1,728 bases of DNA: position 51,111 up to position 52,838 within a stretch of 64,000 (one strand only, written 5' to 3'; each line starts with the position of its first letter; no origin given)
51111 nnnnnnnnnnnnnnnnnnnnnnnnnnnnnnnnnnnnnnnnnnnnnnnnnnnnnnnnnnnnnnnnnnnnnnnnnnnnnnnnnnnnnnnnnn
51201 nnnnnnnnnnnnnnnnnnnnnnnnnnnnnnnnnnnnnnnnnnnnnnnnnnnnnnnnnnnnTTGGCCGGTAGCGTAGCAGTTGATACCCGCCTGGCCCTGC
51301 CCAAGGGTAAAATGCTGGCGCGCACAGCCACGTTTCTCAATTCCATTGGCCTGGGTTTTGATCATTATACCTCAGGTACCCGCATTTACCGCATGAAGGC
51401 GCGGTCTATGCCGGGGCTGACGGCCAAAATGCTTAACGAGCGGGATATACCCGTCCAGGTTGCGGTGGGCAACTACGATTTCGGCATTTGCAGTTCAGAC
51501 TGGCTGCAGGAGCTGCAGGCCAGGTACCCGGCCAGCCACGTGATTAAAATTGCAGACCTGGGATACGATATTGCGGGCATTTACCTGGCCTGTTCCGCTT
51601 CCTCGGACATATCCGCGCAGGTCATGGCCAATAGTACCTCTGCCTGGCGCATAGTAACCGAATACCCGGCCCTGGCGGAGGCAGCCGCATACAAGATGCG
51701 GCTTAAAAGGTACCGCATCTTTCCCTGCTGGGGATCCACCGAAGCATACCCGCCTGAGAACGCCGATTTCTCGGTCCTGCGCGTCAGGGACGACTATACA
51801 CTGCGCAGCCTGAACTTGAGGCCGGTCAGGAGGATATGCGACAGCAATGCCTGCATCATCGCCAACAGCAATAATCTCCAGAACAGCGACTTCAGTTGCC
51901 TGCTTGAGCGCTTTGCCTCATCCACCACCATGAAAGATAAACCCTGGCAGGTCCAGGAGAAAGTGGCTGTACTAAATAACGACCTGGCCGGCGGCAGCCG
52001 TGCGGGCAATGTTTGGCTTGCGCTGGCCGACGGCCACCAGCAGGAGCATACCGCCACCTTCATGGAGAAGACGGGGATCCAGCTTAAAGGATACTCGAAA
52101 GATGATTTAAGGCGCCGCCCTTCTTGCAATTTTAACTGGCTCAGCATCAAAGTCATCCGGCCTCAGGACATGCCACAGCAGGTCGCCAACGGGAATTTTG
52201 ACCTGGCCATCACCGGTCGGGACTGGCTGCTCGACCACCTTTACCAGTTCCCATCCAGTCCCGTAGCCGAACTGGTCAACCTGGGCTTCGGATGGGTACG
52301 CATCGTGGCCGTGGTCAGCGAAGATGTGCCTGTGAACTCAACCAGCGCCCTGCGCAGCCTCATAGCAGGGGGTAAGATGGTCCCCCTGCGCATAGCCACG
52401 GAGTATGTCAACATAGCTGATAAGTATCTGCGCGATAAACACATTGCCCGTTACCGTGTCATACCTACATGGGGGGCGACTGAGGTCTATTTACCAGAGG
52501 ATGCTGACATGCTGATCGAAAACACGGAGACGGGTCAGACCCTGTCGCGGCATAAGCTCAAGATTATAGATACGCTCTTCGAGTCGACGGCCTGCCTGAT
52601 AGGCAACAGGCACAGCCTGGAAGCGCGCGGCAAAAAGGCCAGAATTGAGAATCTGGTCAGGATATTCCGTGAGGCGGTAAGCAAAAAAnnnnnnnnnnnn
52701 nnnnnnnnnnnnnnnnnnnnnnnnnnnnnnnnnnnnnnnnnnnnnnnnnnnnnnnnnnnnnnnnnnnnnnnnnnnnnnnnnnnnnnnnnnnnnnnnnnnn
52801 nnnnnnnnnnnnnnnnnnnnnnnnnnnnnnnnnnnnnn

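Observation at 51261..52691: Tandem-fused pseudo-dimeric HisG downstream of hisZ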

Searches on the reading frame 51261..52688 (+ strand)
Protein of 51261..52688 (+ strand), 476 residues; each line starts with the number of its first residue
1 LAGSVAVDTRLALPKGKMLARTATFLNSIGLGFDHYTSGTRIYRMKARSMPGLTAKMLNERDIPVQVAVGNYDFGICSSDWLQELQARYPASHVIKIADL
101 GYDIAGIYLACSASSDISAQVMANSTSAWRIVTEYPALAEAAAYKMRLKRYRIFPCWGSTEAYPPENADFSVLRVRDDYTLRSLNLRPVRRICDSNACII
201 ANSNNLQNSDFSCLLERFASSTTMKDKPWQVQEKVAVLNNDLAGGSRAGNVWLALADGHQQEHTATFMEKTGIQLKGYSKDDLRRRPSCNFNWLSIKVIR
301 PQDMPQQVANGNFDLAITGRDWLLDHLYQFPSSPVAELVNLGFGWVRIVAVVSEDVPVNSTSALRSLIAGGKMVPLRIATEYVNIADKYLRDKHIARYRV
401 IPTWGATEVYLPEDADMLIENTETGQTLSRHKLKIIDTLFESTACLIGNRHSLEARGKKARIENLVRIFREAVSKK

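Call 3: search_protein_families(library=pfam, proteins=[window:51261-52688:+], max_evalue=1)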
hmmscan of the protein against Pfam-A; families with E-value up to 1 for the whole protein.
window:51261-52688:+ (476 aa): 1 family
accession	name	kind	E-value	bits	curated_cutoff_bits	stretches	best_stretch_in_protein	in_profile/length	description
PF01634.23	HisG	-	1.3e-62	210.9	25.5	2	300-468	1-155/158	ATP phosphoribosyltransferase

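Call 4: search_protein_families(library=ncbifam, proteins=[window:51261-52688:+], max_evalue=1)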
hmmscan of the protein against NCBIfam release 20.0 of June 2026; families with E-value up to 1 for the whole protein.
window:51261-52688:+ (476 aa): 1 family
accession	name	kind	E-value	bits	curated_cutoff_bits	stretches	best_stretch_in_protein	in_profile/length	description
TIGR00070.1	hisG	equivalog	9.2e-70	234.2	75.75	2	253-447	3-182/183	ATP phosphoribosyltransferase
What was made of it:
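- Checked: The whole protein hits PF01634 HisG (210.9 bits) and TIGR00070 hisG (234.2 bits), each with 2 stretches (calls 3, 4).
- The whole protein exceeds the hisG equivalog cut-off (234 against 75.75 bits, call 4).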

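Call 8: find_homologous_proteins(query=window:51261-52688:+, max_evalue=0.00001)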
Query window:51261-52688:+ (476 aa): 3491 proteins with E <= 0.00001 among 8000 candidates; the best 120 are listed.
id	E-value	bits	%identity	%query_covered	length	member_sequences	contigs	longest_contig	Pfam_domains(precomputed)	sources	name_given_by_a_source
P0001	0.0e+0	1071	99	100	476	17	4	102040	PF01634.24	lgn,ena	-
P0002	2.7e-278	941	87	100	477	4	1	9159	PF01634.24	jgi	jgi:ATP phosphoribosyltransferase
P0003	2.3e-277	938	86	100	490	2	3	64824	PF01634.24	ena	-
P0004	4.5e-276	934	86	100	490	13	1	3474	PF01634.24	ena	-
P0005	8.6e-275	930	86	100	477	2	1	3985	PF01634.24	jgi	-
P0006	4.6e-273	924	86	100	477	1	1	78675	PF01634.24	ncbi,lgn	-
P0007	6.9e-271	917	85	100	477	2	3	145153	PF01634.24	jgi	-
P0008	1.9e-268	909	85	100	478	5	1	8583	PF01634.24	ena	-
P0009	4.3e-268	907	84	100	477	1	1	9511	PF01634.24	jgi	-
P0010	3.1e-267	905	81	100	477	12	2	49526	PF01634.24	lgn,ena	-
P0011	1.5e-266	902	83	99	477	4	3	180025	PF01634.24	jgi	-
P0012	2.1e-266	902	87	96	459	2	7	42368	PF01634.24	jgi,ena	-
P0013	1.9e-265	899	84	100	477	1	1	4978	PF01634.24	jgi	-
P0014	1.6e-264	896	83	100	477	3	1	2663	PF01634.24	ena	-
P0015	4.0e-264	894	81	100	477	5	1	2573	PF01634.24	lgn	-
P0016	1.1e-262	890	81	100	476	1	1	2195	PF01634.24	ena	-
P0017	1.2e-262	889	80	100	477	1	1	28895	PF01634.24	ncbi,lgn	-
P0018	1.1e-257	873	80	100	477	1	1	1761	PF01634.24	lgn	-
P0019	1.1e-253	860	78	100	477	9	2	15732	PF01634.24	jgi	-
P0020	2.3e-253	859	79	100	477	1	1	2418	PF01634.24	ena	-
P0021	2.9e-251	852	78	100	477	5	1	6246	PF01634.24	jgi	-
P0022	1.9e-249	846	77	100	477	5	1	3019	PF01634.24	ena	-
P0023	9.1e-249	844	77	100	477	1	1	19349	PF01634.24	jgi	jgi:ATP phosphoribosyltransferase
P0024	1.2e-248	843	75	100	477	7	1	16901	PF01634.24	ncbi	-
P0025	8.3e-248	841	76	100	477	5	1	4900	PF01634.24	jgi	-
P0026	2.3e-247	839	78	97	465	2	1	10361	PF01634.24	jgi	-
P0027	7.4e-246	834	76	100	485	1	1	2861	PF01634.24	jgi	jgi:ATP phosphoribosyltransferase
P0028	7.2e-245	831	77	100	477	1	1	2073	PF01634.24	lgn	-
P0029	1.2e-244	830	76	100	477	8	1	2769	PF01634.24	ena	-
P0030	1.3e-244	830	76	100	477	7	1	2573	PF01634.24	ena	-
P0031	1.1e-240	817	75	100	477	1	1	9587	PF01634.24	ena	-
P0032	4.6e-238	808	76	97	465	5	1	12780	PF01634.24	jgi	jgi:ATP phosphoribosyltransferase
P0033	6.3e-234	795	73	100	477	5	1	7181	PF01634.24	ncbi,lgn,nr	ncbi:MAG: ATP phosphoribosyltransferase [Chloroflexi bacterium]|nr:ATP phosphoribosyltransferase [Ch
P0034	1.9e-233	793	73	100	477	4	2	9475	PF01634.24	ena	-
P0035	1.2e-231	787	73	100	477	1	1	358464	PF01634.24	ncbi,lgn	-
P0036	1.9e-225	767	71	100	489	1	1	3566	PF01634.24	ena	-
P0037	3.0e-225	766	71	100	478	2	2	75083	PF01634.24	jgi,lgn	jgi:ATP phosphoribosyltransferase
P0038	3.2e-225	766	70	100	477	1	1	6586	PF01634.24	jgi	jgi:ATP phosphoribosyltransferase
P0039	1.0e-224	764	71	98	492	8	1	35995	PF01634.24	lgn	-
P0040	1.7e-223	760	70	100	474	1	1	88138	PF01634.24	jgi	jgi:ATP phosphoribosyltransferase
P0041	4.2e-223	759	70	99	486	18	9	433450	PF01634.24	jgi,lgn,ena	-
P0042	3.3e-222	756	70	100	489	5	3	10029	PF01634.24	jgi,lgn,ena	-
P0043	2.0e-221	754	70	97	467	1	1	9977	PF01634.24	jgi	jgi:ATP phosphoribosyltransferase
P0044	2.9e-221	753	72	96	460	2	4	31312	PF01634.24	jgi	jgi:ATP phosphoribosyltransferase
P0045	5.5e-221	752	69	100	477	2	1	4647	PF01634.24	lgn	-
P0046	8.8e-221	752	72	96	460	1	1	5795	PF01634.24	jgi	jgi:ATP phosphoribosyltransferase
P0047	1.8e-220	750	71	98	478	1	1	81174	PF01634.24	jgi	jgi:ATP phosphoribosyltransferase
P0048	4.8e-220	749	69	100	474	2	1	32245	PF01634.24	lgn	-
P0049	3.3e-218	743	69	100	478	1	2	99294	PF01634.24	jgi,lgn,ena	-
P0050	5.3e-217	739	69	100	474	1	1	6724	PF01634.24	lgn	-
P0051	1.7e-216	737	68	100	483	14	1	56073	PF01634.24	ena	-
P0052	4.2e-216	736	69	99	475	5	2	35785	PF01634.24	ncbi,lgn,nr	ncbi:MAG: ATP phosphoribosyltransferase [Dehalococcoidia bacterium]|nr:ATP phosphoribosyltransferase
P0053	4.3e-215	733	69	98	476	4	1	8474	PF01634.24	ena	-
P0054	1.0e-214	732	66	100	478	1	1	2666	PF01634.24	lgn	-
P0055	2.6e-213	727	68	98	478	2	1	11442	PF01634.24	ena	-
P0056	7.7e-213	725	68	99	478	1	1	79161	PF01634.24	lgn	-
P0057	1.0e-212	725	68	98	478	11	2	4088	PF01634.24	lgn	-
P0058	2.8e-212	723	68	98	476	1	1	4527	PF01634.24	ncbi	-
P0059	2.0e-211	721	68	99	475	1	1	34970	PF01634.24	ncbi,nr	ncbi:MAG: ATP phosphoribosyltransferase [Chloroflexi bacterium]|nr:ATP phosphoribosyltransferase [Ch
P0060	2.2e-211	721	69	99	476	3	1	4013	PF01634.24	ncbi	-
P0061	3.8e-210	716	64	100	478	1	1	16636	PF01634.24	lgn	-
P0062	1.5e-209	714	66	100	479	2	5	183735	PF01634.24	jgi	-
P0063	1.2e-206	705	67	96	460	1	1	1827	PF01634.24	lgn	-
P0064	5.1e-203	693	65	100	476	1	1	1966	PF01634.24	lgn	-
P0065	1.1e-200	685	65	98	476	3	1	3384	PF01634.24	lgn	-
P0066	8.0e-200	682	65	100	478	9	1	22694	PF01634.24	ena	-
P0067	4.9e-196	670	64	98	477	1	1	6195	PF01634.24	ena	-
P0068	1.3e-191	655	61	98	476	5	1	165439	PF01634.24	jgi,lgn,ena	-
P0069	3.0e-191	654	79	75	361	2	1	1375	PF01634.24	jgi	jgi:ATP phosphoribosyltransferase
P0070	1.1e-189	649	69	86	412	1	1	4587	PF01634.24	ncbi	ncbi:MAG: ATP phosphoribosyltransferase, partial [Dehalococcoidia bacterium]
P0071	2.7e-173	595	56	97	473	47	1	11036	PF01634.24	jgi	-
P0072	1.9e-172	592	56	97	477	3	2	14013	PF01634.24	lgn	-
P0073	4.3e-172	591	72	75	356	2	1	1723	PF01634.24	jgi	jgi:ATP phosphoribosyltransferase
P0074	1.2e-171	590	55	97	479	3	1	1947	PF01634.24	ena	-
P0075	6.1e-171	587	54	97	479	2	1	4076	PF01634.24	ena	-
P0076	9.7e-171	587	55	97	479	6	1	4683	PF01634.24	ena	-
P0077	3.4e-170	585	55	98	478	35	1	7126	PF01634.24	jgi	jgi:ATP phosphoribosyltransferase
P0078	8.1e-170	584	55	97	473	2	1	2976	PF01634.24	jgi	-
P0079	1.1e-169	583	55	97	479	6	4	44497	PF01634.24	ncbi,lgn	-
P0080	3.2e-169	582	54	97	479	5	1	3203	PF01634.24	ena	-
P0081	3.9e-169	581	53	97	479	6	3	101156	PF01634.24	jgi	-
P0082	4.7e-169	581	54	97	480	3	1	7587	PF01634.24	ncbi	-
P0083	2.2e-168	579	54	97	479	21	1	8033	PF01634.24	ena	-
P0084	3.1e-168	578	55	97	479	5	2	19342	PF01634.24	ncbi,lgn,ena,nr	ncbi:MAG TPA: ATP phosphoribosyltransferase [Dehalococcoidia bacterium]|nr:ATP phosphoribosyltransfe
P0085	5.3e-168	578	54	97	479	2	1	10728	PF01634.24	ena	-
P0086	6.3e-168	577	55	98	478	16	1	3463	PF01634.24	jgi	jgi:ATP phosphoribosyltransferase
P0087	1.2e-167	576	54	97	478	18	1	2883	PF01634.24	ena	-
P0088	2.0e-167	576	53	99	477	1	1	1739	PF01634.24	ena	-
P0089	2.1e-167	576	54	97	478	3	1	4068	PF01634.24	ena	-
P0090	3.5e-167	575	54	97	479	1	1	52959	PF01634.24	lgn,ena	-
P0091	4.0e-167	575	54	98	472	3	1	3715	PF01634.24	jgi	jgi:ATP phosphoribosyltransferase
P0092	4.6e-167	574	54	97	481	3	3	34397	PF01634.24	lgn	-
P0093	9.1e-167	573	53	97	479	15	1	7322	PF01634.24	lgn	-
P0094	1.1e-166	573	52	97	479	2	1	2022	PF01634.24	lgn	-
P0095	1.4e-166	573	52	97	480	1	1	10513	PF01634.24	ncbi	-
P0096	1.6e-166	573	53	99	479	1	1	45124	PF01634.24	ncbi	-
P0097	2.7e-166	572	54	97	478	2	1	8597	PF01634.24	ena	-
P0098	2.9e-166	572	53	97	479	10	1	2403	PF01634.24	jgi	-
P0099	3.3e-166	572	54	98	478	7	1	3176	PF01634.24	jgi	-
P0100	4.3e-166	571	54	98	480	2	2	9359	PF01634.24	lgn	-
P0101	4.6e-166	571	53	98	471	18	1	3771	PF01634.24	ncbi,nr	ncbi:MAG: ATP phosphoribosyltransferase [Dehalococcoidia bacterium]|nr:ATP phosphoribosyltransferase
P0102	6.1e-166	571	53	98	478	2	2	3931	PF01634.24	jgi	jgi:ATP phosphoribosyltransferase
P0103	7.8e-166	570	54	97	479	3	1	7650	PF01634.24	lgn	-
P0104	1.1e-165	570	52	99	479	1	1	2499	PF01634.24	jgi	-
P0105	1.3e-165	570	54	97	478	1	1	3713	PF01634.24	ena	-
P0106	1.7e-165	569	52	98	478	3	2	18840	PF01634.24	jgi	-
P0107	2.7e-165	569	53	99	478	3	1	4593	PF01634.24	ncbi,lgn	-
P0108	4.2e-165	568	54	99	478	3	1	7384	PF01634.24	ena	-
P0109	5.0e-165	568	52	98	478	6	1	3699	PF01634.24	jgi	jgi:ATP phosphoribosyltransferase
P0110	7.1e-165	567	53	97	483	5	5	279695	PF01634.24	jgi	-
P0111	9.4e-165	567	53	98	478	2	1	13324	PF01634.24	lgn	-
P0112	1.1e-164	567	54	97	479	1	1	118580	PF01634.24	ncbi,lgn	-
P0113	1.2e-164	566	53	98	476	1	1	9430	PF01634.24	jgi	jgi:ATP phosphoribosyltransferase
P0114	1.3e-164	566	52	99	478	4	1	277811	PF01634.24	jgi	jgi:ATP phosphoribosyltransferase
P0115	1.6e-164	566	53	98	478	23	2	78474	PF01634.24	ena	-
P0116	2.9e-164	565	54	97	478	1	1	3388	PF01634.24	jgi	-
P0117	3.1e-164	565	53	97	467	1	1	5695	PF01634.24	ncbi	-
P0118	3.2e-164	565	53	97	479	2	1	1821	PF01634.24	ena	-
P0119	3.5e-164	565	53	99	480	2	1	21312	PF01634.24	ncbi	-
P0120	7.6e-164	564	53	98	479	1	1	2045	PF01634.24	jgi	jgi:ATP phosphoribosyltransferase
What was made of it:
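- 51261..52691 (+): Fused double hisG ORF (476 aa plus stop, TTG start). It overlaps the hisZ stop by 11 nt and the hisD start by 4 nt. More than 120 clusters of about 477 aa at 52-99% identity (call 8).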

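Call 21: find_related_loci(query=A1, collection=genome_contigs, flank=6000)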
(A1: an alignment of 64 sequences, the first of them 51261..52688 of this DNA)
Query A1 (476 aa) in genome_contigs; peptide patterns used: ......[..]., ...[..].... (x = any residue, [..] = any of these).
599 stretches matched a pattern (row limit reached: there are more); 560 encode a relative of the query (tblastn E <= 1e-3); the best 80 are kept; 80 distinct loci.
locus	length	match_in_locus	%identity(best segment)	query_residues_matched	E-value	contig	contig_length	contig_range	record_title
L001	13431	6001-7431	85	1-476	0e+0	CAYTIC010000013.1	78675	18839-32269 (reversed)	MAG TPA_asm: uncultured Dehalococcoidales bacterium isolate SRP302447_co3_791 genome assembly, contig: NODE_863_length_7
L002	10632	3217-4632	83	5-475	0e+0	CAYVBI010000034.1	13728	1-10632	MAG TPA_asm: uncultured Dehalococcoidales bacterium isolate SRP178699_co1_305 genome assembly, contig: NODE_5906_length_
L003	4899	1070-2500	81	1-476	0e+0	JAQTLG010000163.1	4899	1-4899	MAG: Dehalococcoidia bacterium isolate STA_11 NODE_43942_length_4899_cov_3.196982_Sandtown_A, whole genome shotgun seque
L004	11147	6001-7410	81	8-476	0e+0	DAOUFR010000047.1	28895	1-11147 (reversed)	MAG TPA_asm: Dehalococcoidia bacterium isolate R125_62 9627, whole genome shotgun sequence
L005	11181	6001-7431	78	1-476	0e+0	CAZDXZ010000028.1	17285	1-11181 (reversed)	MAG TPA_asm: uncultured Dehalococcoidales bacterium isolate SRP098346_co1_76 genome assembly, contig: NODE_3376_length_1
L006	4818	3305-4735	76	1-476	0e+0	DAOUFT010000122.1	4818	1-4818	MAG TPA_asm: Dehalococcoidia bacterium isolate R24_101 k131_142582, whole genome shotgun sequence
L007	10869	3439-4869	76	1-476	0e+0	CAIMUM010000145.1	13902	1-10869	MAG: uncultured Dehalococcoidia bacterium isolate A14_bin-2372 genome assembly, contig: bin-2372:145/231, whole genome s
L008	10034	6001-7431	75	1-476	0e+0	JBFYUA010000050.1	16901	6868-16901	MAG: Dehalococcoidia bacterium isolate PPR_0282 PPR_0282.fa_k121_74993, whole genome shotgun sequence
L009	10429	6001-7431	75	1-476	0e+0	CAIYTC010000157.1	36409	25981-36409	MAG: uncultured Dehalococcoidia bacterium isolate AlinenSedimentsD1_bin-0298 genome assembly, contig: bin-0298:157/296,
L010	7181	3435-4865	73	1-476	0e+0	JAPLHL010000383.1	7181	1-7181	MAG: Chloroflexota bacterium isolate LacPavin_0920_SED4_MAG_48_8 LacPavin_0920_SED4_scaffold_1024604, whole genome shotg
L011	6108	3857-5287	76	1-476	0e+0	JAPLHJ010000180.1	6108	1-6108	MAG: Chloroflexota bacterium isolate LacPavin_0419_WC70L_MAG_53_9 LacPavin_0419_WC70L_scaffold_129220, whole genome shot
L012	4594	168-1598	76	1-476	0e+0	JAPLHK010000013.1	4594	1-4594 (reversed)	MAG: Chloroflexota bacterium isolate LacPavin_0419_WC90_MAG_53_8 LacPavin_0419_WC90_scaffold_587329, whole genome shotgu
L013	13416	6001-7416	72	9-476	0e+0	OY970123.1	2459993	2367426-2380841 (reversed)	MAG: uncultured Chloroflexia bacterium isolate MFD01476.bin.c.5 genome assembly, chromosome: 1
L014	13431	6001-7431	71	1-476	0e+0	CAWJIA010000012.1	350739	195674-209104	MAG: uncultured Chloroflexia bacterium isolate MFD03726.bin.1.148 genome assembly, contig: contig_54985, whole genome sh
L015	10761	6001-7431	70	1-476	0e+0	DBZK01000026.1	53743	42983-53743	MAG TPA_asm: Dehalococcoidia bacterium UBA1162 UBA1162_contig_28747, whole genome shotgun sequence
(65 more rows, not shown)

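Call 23: search_protein_representatives(protein=window:51261-52688:+)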
Query: 476 residues. Proteins with E-value up to 0.001 (for the whole library): 1704; up to 1e-10: 420; up to 1e-30: 61. The best 150 are listed.
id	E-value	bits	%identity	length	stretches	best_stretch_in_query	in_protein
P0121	2.2e-139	481.5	49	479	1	9-470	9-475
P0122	9.1e-135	466.3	52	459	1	10-451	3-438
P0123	7.0e-132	456.8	45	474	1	10-473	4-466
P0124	1.7e-121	422.5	46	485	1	6-470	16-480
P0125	7.2e-118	410.6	45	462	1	9-462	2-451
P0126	1.1e-113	396.8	45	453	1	10-461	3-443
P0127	1.6e-103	363.3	42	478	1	9-464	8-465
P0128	5.2e-102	358.3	40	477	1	9-474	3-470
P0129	1.2e-90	320.9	42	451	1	10-468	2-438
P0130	2.5e-89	316.5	52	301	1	126-425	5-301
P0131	1.6e-87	310.5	42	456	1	10-472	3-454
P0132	2.8e-85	303.2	45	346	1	9-356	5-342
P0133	5.1e-82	292.4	53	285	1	193-473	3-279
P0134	3.3e-80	286.4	37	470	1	9-448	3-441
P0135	3.9e-79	282.9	54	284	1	188-462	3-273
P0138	7.6e-76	272.0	35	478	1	9-463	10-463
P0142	7.3e-65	235.8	31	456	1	10-452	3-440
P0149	1.4e-48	182.2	46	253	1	249-472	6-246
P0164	2.1e-37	145.3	36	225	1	10-224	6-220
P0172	2.0e-34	135.5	35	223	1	7-219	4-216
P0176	6.9e-34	133.7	34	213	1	10-214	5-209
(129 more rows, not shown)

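Call 28: predict_structure(alignment_id=A1)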
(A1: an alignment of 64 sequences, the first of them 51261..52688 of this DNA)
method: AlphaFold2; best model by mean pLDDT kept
length: 476 residues; sequences in the alignment: 64
mean_pLDDT: 87.3   pTM: 0.82
mean pLDDT of the five models: 87.3, 86.5, 85.7, 85.2, 83.4
residues with pLDDT >= 90: 270; 70-90: 164; 50-70: 36; < 50: 6
segments of 3 or more residues with pLDDT < 50: 1-4
pLDDT, mean of each block of 10 residues (from residue 1): 60 90 94 82 77 88 91 95 95 95 93 81 86 94 92 86 82 89 87 96 92 92 90 61 60 88 91 88 85 90 92 94 95 96 92 91 92 88 93 90 67 78 75 90 96 88 96 85
secondary structure, 60 per line:
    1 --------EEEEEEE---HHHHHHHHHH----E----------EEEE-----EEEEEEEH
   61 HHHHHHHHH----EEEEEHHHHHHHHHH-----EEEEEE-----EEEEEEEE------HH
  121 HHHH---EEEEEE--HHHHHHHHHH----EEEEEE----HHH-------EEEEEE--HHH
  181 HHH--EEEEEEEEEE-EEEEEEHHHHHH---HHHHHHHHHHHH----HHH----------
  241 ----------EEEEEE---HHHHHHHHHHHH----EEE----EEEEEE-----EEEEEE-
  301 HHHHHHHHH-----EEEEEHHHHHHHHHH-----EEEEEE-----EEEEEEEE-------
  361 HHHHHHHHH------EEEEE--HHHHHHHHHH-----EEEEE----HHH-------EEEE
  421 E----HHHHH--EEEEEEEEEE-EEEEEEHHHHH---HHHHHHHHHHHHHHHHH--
elements in order: E9-15 H19-28 E44-47 E53-59 H60-69 E74-78 H79-88 E94-99 E105-112 H119-124 E128-133 H136-145 E150-155 E170-175 H178-183 E186-195 E197-202 H203-208 H212-223 E251-256 H260-271 E276-278 E283-288 E294-299 H301-309 E315-319 H320-329 E335-340 E346-353 H361-369 E376-380 H383-392 E398-402 E417-421 H426-430 E433-442 E444-449 H450-454 H458-474
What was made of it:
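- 51261..52691 (+): The AF2 model has pLDDT 87.3 and pTM 0.82 (call 28).
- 51285..51905 (+): N-type HisG module (about residues 9-215): HisG fold, probably catalytically inactive. It has the same secondary-structure order as the C-module (call 28).
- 51906..52010 (+): Inter-module linker (about residues 216-250): variable and modelled with low confidence. pLDDT is about 60 for residues 231-250 (call 28).
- The AF2 model is confident and has a high pTM (0.82), which suggests a defined packing of the two modules (call 28).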
